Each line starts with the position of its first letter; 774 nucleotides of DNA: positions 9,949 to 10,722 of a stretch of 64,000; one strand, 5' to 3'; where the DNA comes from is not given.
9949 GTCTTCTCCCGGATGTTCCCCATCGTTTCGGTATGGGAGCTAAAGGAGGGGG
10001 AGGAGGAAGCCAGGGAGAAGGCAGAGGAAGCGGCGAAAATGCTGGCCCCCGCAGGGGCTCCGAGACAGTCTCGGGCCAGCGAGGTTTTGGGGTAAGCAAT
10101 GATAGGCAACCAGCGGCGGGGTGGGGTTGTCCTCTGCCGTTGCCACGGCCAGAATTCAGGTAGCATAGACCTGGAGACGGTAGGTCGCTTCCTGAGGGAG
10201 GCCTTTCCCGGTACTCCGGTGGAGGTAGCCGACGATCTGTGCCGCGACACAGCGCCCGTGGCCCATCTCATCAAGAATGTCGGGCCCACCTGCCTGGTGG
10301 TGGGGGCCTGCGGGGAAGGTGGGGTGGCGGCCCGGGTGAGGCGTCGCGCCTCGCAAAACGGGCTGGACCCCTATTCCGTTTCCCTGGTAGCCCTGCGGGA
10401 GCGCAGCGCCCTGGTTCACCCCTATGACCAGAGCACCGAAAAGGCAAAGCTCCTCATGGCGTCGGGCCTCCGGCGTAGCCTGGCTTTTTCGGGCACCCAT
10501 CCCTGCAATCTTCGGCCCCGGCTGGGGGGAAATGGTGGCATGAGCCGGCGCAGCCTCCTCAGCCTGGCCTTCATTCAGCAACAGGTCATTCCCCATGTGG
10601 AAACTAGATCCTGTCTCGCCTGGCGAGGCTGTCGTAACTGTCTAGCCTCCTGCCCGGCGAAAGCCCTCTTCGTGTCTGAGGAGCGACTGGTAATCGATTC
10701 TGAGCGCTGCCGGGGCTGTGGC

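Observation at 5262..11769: Psr/Phs/Ttr-like molybdoenzyme operon with a monoheme cytochrome c and a cytoplasmic tandem MvhD/ferredoxin protein, next to a dedicated two-component system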

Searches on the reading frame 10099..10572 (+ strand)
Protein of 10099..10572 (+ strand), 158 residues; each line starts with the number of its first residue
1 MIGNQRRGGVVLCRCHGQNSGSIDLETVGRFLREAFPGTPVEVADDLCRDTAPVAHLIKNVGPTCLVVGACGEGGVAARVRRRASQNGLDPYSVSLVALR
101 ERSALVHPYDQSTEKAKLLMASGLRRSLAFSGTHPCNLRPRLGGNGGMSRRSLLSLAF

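Call 86: search_solved_structures(query=window:10099-10572:+, max_evalue=1, show_alignments=2)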
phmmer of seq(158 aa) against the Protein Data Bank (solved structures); distinct sequences matched with E-value up to 1: 5.
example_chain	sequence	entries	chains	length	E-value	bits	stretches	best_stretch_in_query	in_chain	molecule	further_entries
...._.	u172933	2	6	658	4.3e-06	29.9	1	7-128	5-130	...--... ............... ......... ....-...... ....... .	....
7bkb_A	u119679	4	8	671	8.4e-05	25.7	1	5-123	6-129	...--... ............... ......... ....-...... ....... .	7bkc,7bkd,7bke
5odc_A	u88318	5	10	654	0.00054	23.1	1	6-124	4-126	Heterodisulfide reductase, subunit A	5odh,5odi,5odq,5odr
8rvu_a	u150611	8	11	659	0.0031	20.6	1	7-124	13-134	H(2):CoB-CoM heterodisulfide,ferredoxin reductase subunit A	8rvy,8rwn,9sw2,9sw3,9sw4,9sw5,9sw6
8rvv_A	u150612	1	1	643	0.0048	20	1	9-124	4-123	H(2):CoB-CoM heterodisulfide,ferredoxin reductase subunit A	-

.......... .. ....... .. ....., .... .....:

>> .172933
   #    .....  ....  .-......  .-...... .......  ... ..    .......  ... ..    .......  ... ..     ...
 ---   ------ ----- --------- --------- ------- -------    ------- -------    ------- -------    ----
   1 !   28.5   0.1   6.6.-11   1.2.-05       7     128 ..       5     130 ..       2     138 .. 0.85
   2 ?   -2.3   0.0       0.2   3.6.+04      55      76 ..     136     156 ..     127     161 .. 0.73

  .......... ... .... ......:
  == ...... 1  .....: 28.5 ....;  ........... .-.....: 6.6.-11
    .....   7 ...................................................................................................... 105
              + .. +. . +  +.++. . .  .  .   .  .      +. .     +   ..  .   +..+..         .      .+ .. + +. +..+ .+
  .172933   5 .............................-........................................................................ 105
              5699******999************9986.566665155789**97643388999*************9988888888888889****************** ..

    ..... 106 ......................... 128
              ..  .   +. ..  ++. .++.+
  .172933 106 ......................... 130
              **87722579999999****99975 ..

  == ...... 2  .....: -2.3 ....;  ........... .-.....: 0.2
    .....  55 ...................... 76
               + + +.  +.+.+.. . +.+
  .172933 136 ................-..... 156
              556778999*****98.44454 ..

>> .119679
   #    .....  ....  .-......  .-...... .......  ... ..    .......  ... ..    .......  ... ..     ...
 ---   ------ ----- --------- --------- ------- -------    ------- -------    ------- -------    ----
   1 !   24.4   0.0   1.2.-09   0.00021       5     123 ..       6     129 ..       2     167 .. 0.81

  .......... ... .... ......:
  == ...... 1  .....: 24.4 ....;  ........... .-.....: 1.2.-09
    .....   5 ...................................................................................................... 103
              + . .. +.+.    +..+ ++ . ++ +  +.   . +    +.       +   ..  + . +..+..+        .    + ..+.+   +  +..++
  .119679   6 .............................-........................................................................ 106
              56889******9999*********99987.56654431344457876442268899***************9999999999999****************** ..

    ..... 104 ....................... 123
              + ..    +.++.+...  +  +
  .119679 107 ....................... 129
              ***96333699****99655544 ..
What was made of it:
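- Checked: The N-terminal domain is the HdrA N-terminal type (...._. residues 5-130, E 4e-6, call 86).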
